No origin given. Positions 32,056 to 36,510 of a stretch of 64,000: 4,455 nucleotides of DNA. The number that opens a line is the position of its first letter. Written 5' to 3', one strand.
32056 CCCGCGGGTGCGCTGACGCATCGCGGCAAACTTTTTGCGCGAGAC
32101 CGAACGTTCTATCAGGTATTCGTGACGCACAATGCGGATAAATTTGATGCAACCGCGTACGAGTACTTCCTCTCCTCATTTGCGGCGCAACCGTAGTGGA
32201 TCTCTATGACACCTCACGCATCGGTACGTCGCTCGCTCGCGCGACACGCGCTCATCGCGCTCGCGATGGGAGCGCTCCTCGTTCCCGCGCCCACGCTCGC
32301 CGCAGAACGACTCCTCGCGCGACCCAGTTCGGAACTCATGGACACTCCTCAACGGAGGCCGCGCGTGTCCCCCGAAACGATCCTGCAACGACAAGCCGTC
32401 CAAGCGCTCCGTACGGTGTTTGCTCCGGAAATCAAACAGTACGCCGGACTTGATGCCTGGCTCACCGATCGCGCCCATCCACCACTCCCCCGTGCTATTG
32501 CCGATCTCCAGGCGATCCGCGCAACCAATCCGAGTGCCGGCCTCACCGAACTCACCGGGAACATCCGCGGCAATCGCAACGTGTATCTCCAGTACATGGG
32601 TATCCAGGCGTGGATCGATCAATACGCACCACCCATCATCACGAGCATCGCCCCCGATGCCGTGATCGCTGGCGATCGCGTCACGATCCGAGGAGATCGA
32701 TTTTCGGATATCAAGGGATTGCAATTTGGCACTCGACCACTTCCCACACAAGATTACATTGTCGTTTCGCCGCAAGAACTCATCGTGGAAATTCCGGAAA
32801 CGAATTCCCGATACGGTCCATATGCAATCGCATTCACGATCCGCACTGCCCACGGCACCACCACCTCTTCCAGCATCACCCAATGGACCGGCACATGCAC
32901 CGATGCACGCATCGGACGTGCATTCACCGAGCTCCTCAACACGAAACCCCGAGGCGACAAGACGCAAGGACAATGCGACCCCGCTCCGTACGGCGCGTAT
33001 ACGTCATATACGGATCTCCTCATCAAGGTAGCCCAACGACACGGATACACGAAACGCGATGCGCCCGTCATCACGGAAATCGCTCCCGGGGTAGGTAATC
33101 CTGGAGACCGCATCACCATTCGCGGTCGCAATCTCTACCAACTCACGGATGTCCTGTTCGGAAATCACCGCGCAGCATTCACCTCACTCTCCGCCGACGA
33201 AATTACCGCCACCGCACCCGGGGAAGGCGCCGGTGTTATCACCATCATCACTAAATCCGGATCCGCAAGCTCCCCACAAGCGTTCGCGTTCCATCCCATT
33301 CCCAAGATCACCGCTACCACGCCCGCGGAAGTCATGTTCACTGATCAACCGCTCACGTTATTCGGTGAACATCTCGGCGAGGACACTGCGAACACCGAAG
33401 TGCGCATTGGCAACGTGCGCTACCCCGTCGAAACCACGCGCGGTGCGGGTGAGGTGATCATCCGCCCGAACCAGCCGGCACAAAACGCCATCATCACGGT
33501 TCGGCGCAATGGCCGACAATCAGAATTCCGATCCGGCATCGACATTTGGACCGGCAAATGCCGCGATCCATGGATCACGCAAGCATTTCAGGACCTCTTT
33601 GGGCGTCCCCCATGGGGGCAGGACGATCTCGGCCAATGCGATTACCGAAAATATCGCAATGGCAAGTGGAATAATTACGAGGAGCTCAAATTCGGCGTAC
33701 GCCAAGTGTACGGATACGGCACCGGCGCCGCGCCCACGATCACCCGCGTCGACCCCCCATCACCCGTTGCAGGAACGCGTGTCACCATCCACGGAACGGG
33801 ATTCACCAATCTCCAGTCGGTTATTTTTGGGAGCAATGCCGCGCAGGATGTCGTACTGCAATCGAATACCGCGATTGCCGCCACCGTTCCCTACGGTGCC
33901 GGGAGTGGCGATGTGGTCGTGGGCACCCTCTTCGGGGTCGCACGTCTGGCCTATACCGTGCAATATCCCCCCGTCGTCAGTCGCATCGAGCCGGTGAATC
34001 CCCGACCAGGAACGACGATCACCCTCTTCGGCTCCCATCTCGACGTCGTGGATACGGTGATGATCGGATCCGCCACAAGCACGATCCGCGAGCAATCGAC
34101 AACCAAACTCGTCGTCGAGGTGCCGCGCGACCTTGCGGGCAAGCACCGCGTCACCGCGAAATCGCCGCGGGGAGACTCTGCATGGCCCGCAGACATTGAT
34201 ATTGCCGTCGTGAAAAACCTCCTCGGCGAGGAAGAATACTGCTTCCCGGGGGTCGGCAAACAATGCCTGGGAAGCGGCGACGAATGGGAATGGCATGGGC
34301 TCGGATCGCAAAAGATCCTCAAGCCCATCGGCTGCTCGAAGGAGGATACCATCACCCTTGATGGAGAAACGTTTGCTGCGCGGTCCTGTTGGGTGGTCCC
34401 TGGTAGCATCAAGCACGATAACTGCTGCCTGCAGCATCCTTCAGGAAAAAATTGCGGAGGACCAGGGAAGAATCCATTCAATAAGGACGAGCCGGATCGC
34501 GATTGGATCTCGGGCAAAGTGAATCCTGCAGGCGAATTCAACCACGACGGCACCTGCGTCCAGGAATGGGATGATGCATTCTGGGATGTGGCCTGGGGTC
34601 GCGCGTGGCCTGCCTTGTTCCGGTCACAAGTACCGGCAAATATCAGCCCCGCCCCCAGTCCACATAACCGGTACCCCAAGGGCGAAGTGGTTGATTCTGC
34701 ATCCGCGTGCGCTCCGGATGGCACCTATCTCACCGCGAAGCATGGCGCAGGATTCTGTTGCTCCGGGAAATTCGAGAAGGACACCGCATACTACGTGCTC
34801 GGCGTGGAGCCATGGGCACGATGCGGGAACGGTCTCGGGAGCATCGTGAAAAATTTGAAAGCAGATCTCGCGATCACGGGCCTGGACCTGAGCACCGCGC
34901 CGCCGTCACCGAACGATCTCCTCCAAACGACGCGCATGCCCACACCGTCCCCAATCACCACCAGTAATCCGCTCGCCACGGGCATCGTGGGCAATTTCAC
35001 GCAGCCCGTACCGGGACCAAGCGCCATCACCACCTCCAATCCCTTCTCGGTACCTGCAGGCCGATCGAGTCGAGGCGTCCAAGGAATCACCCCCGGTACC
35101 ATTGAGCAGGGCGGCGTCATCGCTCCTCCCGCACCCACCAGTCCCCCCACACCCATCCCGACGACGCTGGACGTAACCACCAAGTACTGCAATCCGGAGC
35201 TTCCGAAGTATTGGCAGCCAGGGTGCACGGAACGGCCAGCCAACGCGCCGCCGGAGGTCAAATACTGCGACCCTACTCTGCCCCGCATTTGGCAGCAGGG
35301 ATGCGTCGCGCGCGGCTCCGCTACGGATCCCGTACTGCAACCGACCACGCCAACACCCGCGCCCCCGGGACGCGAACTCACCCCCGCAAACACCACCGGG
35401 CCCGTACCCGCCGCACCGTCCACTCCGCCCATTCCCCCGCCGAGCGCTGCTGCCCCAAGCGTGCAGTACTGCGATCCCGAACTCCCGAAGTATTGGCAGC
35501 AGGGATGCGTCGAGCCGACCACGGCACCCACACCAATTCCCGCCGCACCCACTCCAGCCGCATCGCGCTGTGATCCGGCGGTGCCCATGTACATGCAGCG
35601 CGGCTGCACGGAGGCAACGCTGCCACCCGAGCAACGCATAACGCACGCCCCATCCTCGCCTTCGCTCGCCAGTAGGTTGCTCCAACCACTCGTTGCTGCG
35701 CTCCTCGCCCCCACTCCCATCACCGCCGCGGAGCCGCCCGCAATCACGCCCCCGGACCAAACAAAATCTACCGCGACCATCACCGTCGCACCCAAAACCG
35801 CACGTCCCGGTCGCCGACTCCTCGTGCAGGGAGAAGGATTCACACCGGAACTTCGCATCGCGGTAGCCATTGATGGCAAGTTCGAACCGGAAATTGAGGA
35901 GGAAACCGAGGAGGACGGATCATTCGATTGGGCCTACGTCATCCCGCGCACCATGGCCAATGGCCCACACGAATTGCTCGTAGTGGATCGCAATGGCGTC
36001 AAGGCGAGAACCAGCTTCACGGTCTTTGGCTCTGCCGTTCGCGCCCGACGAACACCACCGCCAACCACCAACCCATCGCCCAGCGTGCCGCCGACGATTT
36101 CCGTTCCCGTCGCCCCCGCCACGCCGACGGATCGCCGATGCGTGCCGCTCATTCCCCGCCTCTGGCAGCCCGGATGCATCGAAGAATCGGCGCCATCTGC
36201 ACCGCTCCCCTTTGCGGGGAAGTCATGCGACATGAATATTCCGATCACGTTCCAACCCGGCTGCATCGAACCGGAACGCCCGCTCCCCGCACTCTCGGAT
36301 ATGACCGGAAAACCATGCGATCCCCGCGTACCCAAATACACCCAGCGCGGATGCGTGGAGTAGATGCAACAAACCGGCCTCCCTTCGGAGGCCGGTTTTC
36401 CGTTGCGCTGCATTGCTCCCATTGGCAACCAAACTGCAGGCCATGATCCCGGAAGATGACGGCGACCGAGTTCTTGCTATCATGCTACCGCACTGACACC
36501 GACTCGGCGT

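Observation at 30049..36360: Novel Cys-bracketed repeat C-x-P-x-[LIV]-P-x-[YW]-[WY]-Q-x-G-C, 12 copies in the stalks of two giant IPT/TIG surface proteins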

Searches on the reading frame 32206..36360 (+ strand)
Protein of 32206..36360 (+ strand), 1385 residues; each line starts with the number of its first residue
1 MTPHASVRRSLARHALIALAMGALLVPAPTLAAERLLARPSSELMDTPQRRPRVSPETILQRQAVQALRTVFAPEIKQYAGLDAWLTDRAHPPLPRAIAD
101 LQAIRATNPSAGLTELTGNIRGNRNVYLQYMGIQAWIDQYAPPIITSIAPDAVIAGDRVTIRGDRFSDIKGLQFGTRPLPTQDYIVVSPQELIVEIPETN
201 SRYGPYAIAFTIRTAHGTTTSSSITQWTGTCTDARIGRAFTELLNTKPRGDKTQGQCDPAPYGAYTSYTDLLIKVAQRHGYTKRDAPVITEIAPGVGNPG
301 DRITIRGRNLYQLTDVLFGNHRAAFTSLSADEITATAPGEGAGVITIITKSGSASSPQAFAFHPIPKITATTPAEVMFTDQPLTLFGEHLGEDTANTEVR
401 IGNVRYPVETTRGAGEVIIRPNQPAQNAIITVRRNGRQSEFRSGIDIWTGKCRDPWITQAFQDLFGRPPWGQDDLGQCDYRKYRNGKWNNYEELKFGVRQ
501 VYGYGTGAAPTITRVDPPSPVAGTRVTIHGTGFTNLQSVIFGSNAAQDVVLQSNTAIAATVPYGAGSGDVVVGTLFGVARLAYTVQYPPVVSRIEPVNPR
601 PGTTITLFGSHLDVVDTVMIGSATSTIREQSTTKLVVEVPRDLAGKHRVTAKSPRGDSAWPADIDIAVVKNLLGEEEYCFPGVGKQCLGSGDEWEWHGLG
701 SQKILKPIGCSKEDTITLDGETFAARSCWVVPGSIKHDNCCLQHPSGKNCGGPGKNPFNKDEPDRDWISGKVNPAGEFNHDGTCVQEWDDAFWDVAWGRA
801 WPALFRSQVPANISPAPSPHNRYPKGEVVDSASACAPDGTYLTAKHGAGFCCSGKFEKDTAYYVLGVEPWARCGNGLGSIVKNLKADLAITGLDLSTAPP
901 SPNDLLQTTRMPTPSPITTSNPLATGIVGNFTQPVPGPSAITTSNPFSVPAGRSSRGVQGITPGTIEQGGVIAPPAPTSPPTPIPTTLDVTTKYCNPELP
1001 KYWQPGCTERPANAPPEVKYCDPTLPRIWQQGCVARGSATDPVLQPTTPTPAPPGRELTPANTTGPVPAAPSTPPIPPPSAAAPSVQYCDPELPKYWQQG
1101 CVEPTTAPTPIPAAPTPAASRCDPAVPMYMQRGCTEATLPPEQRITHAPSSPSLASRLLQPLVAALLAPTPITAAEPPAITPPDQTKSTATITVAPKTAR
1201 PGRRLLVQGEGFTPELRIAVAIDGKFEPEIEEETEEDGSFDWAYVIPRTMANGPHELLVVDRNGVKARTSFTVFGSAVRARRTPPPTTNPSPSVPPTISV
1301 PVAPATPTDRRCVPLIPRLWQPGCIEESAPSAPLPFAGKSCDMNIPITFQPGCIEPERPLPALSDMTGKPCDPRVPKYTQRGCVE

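Call 4: search_protein_families(library=pfam, proteins=[window:32206-36360:+], max_evalue=0.1)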
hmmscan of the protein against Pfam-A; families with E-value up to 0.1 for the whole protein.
window:32206-36360:+ (1385 aa): 2 families
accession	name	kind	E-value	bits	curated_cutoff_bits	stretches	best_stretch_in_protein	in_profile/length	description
PF01833.30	TIG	-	1.1e-34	118.7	20.9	4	287-360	1-82/84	IPT/TIG domain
PF20144.5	TIG_SUH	-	4e-08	33.7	24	0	511-562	3-53/94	TIG domain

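Call 5: search_protein_families(library=ncbifam, proteins=[window:32206-36360:+], max_evalue=0.1)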
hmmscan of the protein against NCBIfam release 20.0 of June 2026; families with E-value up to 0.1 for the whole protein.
window:32206-36360:+ (1385 aa): 2 families
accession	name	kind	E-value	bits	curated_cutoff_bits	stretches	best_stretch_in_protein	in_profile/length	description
NF058597.1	CoaZ_rpt_PGGG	domain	9.1e-17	60.9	30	3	142-223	2-83/88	choice-of-anchor Z repeating domain-containing protein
NF047769.1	LIC10067_lipo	equivalog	0.00012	21.3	200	2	286-355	36-117/239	LIC10067 family putative lipoprotein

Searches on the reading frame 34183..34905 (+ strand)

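Call 10: search_protein_families(library=pfam, proteins=[window:34183-34905:+], max_evalue=10)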
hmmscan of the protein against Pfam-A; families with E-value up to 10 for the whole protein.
window:34183-34905:+ (241 aa): 1 family
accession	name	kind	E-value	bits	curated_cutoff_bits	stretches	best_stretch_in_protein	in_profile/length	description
PF22430.1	Aa-Ago_N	-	0.099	12.7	26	1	188-206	36-54/70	Ago, N-terminal domain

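Call 11: search_protein_families(library=ncbifam, proteins=[window:34183-34905:+], max_evalue=10)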
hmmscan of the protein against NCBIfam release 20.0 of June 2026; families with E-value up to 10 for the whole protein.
window:34183-34905:+ (241 aa): 0 families

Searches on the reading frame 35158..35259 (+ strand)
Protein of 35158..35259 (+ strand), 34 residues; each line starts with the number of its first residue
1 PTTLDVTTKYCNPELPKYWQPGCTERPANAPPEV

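Call 26: search_protein_representatives(alignment_id=A2)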
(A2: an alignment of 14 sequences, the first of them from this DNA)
Query: 14 sequences, 19 profile positions. Proteins with E-value up to 0.001 (for the whole library): 67; up to 1e-10: 44; up to 1e-30: 2. The best 67 are listed.
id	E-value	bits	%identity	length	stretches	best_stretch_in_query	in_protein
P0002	9.6e-58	205.7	-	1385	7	2-19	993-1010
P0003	8.3e-32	123.5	-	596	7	1-18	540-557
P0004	6.5e-28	111.2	-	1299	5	2-18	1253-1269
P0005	3.7e-26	105.6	-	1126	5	2-18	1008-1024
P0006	9.1e-26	104.4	-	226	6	1-18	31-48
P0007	4.1e-25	102.3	-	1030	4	2-18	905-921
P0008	7.3e-25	101.5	-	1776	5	1-19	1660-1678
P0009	2.0e-23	97.0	-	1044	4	1-19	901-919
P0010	9.3e-23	94.9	-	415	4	2-19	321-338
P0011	1.5e-21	91.1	-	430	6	1-18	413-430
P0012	3.8e-21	89.8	-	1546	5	2-17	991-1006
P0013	4.1e-19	83.3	-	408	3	1-17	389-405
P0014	1.0e-17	78.9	-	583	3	2-18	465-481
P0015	2.3e-17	77.8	-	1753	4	1-19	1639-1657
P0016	3.9e-17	77.1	-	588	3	1-18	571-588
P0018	1.1e-15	72.5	-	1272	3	2-19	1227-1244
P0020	2.6e-15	71.3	-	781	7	1-16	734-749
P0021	4.3e-15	70.6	-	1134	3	2-18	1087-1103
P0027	1.5e-13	65.8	-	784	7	1-18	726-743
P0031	9.8e-13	63.1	-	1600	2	2-19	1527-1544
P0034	2.7e-12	61.7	-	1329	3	3-19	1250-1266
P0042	3.9e-11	58.1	-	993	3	2-18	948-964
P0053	5.7e-07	44.9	-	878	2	1-18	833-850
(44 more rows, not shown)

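Call 32: list_cluster_members(proteins=[P0002, P0008, P0003, P0004, P0005, P0006, P0009, P0013, P0020, P0031])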
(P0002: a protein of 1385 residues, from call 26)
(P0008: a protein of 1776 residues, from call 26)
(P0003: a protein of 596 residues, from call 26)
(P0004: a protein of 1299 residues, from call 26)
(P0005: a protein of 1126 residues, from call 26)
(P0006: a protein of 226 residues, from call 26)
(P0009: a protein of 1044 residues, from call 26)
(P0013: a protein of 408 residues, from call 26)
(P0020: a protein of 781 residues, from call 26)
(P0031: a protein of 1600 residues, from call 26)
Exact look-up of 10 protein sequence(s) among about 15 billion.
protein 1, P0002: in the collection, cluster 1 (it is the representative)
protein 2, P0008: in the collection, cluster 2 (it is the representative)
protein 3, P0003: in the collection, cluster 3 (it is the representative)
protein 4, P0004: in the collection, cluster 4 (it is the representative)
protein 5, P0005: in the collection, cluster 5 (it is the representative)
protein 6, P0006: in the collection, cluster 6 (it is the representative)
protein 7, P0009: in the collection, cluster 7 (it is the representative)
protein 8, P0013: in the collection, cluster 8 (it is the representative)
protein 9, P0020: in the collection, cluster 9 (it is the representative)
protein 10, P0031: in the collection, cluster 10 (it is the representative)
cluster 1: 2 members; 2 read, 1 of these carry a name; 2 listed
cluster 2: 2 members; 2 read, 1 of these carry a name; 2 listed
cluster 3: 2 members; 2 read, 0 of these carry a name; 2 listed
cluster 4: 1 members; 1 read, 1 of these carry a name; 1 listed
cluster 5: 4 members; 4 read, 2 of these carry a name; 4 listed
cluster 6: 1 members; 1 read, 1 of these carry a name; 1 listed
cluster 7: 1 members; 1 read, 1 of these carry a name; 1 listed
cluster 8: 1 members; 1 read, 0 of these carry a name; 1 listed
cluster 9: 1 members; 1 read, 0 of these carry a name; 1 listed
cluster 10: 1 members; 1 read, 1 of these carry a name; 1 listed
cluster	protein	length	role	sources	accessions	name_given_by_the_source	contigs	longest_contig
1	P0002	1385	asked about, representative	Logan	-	-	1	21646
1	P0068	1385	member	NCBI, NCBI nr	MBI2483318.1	IPT/TIG domain-containing protein [Candidatus Uhrbacteria bacterium]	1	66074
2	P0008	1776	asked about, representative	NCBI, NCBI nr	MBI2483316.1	hypothetical protein HYV74_04055 [Candidatus Uhrbacteria bacterium] | hypothetical protein [Candidatus Uhrbacteria bacterium]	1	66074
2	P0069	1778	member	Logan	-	-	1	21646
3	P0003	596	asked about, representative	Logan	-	-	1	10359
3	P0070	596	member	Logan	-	-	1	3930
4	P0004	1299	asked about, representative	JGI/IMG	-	hypothetical protein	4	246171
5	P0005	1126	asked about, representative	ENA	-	-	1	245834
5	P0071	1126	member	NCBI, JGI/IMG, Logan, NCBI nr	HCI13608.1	MAG TPA: hypothetical protein DFK12_06515 [Gallionellaceae bacterium] | hypothetical protein [Gallionellaceae bacterium]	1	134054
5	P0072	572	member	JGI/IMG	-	hypothetical protein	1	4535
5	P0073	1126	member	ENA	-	-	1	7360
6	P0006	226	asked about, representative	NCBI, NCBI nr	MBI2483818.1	hypothetical protein HYV71_01375 [Candidatus Uhrbacteria bacterium] | hypothetical protein [Candidatus Uhrbacteria bacterium]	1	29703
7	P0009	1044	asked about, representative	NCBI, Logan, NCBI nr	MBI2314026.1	MAG: alpha/beta fold hydrolase [Betaproteobacteria bacterium] | alpha/beta fold hydrolase [Betaproteobacteria bacterium]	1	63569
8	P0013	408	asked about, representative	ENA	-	-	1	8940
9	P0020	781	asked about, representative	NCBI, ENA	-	-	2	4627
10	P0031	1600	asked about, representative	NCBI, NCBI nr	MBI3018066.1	MAG: hypothetical protein HYY62_08800 [Deltaproteobacteria bacterium] | hypothetical protein [Deltaproteobacteria bacterium]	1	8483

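Call 58: search_protein_families(library=pfam, alignment_id=A5, max_evalue=0.001)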
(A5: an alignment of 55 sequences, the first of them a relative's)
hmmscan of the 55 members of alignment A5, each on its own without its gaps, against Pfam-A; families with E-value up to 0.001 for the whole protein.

A. member 1, P0002 (1385 aa): 2 families
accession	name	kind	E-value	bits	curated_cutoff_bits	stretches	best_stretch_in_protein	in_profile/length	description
PF01833.30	TIG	-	2.1e-33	114.6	20.9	3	287-360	1-82/84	IPT/TIG domain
PF20144.5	TIG_SUH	-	5.9e-08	33.2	24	0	511-562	3-53/94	TIG domain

B. families by the number of members that match (of 55 scanned): 17 families
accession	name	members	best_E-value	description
PF01833.30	TIG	8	2.1e-33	IPT/TIG domain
PF18998.6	Flg_new_2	2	5.3e-13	Divergent InlB B-repeat domain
PF12697.13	Abhydrolase_6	2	1.2e-11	Alpha/beta hydrolase family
PF20144.5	TIG_SUH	2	1.5e-09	TIG domain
PF00652.28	Ricin_B_lectin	2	2e-09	Ricin-type beta-trefoil lectin domain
PF00561.26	Abhydrolase_1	2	9e-08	alpha/beta hydrolase fold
PF07819.20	PGAP1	2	9.5e-07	PGAP1-like alpha/beta domain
PF06028.17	DUF915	2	1.2e-06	Alpha/beta hydrolase of unknown function (DUF915)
PF12146.15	Hydrolase_4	2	2e-06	Serine aminopeptidase, S33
PF21226.3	MalQ_N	2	3.2e-06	MalQ N-terminal beta sandwich domain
PF15418.12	DUF4625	2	0.00011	Domain of unknown function (DUF4625)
PF00756.26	Esterase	1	7.9e-06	Putative esterase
PF02450.21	LCAT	1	2.3e-05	Lecithin:cholesterol acyltransferase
PF01835.25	MG2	1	0.00024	MG2 domain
PF14734.12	DUF4469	1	0.00049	Domain of unknown function (DUF4469) with IG-like fold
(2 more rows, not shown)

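Call 79: list_cluster_members(proteins=[P0007, P0012, P0015, P0016, P0018, P0021, P0027, P0034, P0042, P0053])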
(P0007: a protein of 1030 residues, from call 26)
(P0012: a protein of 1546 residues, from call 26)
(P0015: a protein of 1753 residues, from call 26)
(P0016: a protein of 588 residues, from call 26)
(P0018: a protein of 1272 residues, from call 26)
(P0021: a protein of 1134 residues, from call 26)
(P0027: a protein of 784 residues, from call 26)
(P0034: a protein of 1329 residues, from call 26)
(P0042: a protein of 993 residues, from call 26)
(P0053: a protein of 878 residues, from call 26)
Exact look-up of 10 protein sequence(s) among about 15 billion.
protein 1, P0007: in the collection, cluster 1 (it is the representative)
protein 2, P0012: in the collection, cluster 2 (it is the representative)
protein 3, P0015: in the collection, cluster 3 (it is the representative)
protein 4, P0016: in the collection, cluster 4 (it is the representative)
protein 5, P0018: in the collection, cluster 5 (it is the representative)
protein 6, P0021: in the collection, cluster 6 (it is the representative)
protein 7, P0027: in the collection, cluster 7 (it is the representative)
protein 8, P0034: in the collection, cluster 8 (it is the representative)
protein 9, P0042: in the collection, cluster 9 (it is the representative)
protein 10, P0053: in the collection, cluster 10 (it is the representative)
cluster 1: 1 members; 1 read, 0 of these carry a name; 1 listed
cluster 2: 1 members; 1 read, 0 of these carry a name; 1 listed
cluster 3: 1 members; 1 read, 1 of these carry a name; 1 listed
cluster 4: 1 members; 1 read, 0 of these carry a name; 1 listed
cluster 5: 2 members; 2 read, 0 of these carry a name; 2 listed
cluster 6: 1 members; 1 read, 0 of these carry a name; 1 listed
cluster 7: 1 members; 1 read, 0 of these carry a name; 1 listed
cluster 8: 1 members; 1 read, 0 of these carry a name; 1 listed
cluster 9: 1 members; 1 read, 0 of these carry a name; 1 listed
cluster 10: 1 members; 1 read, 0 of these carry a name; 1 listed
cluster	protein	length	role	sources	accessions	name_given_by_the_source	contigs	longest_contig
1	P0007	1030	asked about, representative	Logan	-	-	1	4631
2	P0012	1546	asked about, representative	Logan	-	-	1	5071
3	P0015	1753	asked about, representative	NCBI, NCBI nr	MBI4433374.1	hypothetical protein HY632_01230 [Candidatus Uhrbacteria bacterium] | hypothetical protein [Candidatus Uhrbacteria bacterium]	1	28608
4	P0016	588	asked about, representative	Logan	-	-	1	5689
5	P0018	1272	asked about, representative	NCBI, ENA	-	-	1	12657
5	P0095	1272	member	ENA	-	-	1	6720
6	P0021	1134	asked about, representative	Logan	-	-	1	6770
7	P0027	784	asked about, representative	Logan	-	-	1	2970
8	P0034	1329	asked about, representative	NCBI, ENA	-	-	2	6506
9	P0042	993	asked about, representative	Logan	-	-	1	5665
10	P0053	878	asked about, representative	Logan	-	-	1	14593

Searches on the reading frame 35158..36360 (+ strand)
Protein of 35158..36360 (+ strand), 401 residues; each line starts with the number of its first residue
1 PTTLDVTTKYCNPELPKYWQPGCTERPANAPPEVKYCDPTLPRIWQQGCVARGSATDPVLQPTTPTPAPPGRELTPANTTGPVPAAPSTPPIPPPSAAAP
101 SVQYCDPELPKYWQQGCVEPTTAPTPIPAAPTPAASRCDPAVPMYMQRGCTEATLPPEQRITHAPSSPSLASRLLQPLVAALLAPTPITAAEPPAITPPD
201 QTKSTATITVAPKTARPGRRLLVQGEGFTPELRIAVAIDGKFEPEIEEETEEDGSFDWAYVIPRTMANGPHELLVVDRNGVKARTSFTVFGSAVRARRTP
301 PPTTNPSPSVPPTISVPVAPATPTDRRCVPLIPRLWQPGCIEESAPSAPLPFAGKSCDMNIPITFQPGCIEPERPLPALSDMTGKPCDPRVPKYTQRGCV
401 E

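Call 14: find_homologous_proteins(query=window:35158-36360:+, max_evalue=0.01)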
Query window:35158-36360:+ (401 aa): 1 proteins with E <= 0.01 among 8000 candidates.
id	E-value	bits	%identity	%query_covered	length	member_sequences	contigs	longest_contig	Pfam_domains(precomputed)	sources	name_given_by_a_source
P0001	2.0e-11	62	30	37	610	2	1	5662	-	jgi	-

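Call 18: find_encoding_contigs(protein=P0001, flank=10000)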
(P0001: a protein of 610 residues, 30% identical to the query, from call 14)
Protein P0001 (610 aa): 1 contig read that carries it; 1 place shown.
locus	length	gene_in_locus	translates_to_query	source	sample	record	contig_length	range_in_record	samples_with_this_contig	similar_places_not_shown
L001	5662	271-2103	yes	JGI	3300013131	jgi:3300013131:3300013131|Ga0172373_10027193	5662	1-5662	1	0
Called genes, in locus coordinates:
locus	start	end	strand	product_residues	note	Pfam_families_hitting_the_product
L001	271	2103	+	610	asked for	-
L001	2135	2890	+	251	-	-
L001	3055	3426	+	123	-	PF04015:DUF362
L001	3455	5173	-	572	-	PF00920:ILVD_EDD_N, PF24877:ILV_EDD_C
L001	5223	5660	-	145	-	?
